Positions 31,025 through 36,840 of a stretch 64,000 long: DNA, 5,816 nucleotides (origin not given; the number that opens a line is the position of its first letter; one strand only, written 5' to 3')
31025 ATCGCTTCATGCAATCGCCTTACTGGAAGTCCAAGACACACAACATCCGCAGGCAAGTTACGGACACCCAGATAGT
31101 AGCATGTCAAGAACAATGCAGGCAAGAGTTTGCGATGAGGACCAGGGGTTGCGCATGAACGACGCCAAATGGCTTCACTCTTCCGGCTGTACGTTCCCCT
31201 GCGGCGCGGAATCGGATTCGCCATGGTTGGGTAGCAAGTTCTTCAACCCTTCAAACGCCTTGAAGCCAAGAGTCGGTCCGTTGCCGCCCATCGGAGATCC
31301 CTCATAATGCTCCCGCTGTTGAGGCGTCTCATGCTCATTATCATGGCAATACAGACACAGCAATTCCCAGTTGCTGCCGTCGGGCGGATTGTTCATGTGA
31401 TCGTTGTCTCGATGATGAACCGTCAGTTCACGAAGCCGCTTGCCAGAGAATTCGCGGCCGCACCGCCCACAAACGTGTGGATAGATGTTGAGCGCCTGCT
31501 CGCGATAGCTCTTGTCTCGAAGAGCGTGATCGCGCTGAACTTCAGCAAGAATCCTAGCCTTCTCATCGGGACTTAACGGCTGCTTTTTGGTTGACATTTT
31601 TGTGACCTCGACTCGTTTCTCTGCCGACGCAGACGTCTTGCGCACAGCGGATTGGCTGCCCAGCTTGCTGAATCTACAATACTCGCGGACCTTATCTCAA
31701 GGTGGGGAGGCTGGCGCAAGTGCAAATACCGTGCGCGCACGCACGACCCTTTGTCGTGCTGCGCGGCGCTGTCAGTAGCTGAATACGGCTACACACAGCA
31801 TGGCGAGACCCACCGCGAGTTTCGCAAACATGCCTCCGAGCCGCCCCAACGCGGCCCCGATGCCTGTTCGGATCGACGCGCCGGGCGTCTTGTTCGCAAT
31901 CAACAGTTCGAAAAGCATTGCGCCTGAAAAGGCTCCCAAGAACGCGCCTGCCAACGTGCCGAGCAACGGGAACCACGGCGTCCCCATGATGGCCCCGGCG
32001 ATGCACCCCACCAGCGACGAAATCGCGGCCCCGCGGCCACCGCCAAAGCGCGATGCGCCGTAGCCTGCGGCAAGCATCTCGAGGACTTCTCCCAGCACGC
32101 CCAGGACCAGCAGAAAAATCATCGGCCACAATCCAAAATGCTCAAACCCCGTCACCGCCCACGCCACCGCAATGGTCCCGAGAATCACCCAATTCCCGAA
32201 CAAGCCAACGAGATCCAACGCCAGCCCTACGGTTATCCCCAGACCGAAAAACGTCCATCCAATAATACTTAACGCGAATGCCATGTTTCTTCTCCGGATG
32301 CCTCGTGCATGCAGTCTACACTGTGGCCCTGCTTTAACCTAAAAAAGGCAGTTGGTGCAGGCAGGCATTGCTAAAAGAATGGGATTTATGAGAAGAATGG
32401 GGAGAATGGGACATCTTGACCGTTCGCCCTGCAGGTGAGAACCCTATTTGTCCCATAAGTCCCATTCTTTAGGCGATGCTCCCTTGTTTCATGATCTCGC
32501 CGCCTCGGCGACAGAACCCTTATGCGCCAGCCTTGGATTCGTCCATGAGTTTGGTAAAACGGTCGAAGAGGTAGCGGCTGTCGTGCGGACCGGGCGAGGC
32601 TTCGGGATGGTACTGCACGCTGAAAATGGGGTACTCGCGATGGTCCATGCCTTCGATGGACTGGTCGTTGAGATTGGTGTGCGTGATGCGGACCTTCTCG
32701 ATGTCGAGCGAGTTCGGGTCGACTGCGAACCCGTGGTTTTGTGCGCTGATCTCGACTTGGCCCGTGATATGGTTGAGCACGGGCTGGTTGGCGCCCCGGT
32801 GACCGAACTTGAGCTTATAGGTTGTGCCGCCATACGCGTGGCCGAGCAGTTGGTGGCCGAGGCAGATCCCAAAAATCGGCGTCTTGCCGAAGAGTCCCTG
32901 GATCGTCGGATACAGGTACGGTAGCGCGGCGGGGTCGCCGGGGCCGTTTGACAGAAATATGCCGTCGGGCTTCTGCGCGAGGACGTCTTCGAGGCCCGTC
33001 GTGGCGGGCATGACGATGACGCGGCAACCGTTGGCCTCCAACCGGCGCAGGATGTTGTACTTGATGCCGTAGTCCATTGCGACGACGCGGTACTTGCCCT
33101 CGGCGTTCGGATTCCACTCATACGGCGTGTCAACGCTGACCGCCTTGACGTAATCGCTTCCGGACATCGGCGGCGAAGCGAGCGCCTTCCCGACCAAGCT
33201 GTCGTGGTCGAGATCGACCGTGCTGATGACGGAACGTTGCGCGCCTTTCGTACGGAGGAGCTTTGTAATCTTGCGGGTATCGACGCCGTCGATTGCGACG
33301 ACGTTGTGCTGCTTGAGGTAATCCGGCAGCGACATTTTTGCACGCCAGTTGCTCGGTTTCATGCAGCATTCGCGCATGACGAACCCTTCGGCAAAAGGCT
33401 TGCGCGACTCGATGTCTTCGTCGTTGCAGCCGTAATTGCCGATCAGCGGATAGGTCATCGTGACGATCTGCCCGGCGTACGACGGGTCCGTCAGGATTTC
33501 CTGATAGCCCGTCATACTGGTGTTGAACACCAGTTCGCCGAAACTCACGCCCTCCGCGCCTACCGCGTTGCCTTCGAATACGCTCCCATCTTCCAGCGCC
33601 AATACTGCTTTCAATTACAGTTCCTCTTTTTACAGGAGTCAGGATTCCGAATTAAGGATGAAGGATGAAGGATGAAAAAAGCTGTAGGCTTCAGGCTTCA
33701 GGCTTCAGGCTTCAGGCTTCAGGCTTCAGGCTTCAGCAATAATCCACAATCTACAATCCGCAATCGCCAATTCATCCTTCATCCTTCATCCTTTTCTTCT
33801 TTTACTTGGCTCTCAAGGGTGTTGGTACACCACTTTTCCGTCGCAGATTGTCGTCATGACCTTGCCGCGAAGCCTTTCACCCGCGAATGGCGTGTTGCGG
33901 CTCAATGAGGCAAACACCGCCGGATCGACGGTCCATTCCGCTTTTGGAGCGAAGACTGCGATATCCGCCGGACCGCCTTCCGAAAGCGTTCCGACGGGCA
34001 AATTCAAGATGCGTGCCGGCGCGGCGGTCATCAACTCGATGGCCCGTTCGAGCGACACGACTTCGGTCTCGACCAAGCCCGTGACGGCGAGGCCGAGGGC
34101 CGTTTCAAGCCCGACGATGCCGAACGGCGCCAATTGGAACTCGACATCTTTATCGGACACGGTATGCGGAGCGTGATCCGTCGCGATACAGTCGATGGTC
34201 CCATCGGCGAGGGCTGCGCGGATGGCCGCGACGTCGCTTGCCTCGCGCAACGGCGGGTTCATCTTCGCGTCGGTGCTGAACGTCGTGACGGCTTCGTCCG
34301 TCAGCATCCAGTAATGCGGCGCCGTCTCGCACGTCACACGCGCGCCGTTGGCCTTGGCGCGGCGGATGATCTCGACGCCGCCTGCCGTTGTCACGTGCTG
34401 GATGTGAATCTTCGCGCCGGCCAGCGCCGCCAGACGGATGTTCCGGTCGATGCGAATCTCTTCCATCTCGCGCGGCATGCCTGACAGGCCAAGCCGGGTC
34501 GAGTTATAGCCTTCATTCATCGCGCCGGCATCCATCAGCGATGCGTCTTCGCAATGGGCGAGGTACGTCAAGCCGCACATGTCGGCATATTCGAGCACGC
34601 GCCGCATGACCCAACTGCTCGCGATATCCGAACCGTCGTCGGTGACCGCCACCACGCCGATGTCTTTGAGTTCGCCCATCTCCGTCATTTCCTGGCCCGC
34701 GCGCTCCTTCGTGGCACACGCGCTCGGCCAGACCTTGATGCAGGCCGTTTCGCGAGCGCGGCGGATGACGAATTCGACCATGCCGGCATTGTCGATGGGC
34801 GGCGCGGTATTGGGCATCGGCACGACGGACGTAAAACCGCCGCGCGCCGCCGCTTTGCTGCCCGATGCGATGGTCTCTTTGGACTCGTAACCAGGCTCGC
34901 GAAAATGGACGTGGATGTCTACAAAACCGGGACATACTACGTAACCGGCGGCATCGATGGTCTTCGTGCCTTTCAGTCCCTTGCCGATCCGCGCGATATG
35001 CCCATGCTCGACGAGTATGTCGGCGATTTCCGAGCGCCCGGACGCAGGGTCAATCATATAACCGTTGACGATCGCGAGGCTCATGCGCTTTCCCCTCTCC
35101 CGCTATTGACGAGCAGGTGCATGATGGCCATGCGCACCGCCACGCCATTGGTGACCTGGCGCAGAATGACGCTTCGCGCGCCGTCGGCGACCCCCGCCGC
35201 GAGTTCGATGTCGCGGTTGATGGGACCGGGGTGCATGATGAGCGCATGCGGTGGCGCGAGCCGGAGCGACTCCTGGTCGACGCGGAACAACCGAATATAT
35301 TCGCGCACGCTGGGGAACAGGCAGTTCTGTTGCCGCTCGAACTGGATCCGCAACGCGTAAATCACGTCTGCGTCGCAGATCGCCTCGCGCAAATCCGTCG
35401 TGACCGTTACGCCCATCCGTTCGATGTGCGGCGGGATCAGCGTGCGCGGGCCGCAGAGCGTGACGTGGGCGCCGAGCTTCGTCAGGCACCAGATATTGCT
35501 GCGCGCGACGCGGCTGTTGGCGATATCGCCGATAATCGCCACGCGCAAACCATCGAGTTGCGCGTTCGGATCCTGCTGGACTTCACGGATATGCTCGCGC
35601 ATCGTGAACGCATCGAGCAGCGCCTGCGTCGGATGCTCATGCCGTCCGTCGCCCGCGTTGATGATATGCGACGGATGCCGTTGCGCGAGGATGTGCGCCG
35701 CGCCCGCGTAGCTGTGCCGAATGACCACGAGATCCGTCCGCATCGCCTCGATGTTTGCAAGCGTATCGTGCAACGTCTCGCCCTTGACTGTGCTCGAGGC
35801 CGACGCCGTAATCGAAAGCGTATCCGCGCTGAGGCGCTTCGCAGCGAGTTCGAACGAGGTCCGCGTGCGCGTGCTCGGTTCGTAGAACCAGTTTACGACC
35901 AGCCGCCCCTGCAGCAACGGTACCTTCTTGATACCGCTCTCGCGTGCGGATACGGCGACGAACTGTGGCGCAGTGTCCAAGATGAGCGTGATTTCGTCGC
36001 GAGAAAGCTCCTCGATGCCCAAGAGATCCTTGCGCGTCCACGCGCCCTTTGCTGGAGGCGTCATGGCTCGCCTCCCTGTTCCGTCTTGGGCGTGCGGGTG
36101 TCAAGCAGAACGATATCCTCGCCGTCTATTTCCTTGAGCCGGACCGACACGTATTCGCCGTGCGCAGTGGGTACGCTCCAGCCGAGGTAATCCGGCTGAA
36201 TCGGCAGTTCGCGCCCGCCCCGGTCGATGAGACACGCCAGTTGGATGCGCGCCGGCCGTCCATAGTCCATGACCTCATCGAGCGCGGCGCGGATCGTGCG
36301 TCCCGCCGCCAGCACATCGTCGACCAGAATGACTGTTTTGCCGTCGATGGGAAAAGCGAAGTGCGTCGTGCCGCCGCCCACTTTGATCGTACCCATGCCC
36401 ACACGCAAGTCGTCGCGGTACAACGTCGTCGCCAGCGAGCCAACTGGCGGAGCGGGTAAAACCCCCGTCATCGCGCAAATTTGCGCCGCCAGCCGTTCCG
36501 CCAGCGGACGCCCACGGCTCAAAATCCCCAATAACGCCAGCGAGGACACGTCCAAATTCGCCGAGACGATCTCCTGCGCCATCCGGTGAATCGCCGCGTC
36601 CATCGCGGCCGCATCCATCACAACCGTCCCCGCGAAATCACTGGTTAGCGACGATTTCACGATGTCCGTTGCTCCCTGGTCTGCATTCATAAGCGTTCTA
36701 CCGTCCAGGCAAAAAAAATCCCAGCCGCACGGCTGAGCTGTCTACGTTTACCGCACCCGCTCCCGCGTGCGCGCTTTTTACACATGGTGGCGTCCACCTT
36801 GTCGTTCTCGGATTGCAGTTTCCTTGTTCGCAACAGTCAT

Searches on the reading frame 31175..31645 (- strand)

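Call 84: search_protein_families(library=pfam, proteins=[window:31175-31645:-], max_evalue=0.00001)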
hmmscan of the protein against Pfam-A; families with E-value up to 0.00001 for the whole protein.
window:31175-31645:- (156 aa): 1 family
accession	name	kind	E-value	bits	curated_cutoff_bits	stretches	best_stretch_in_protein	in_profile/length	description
PF01844.29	HNH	-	3.5e-11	43.5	21.4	1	59-106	1-46/47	HNH endonuclease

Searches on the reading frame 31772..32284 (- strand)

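Call 84: search_protein_families(library=pfam, proteins=[window:31772-32284:-], max_evalue=0.00001)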
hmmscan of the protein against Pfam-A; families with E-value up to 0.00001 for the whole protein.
window:31772-32284:- (170 aa): 1 family
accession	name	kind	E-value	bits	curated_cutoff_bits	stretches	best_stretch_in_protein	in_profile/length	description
PF04306.18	DUF456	-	1.1e-22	81.2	29.4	1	28-168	5-137/139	Protein of unknown function (DUF456)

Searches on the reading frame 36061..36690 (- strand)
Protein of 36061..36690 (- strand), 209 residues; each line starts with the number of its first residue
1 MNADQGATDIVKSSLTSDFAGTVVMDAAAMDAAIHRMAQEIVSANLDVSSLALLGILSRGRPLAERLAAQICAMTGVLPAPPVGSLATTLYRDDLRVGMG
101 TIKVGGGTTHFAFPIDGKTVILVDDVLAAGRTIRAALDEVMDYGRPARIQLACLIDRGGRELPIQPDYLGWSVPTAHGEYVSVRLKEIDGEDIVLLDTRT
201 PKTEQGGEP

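Call 84: search_protein_families(library=pfam, proteins=[window:36061-36690:-], max_evalue=0.00001)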
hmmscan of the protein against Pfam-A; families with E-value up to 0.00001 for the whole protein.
window:36061-36690:- (209 aa): 1 family
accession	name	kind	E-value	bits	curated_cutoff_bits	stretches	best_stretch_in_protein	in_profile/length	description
PF00156.33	Pribosyltran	-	6.7e-19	68.2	26.3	1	28-166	9-135/158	Phosphoribosyl transferase domain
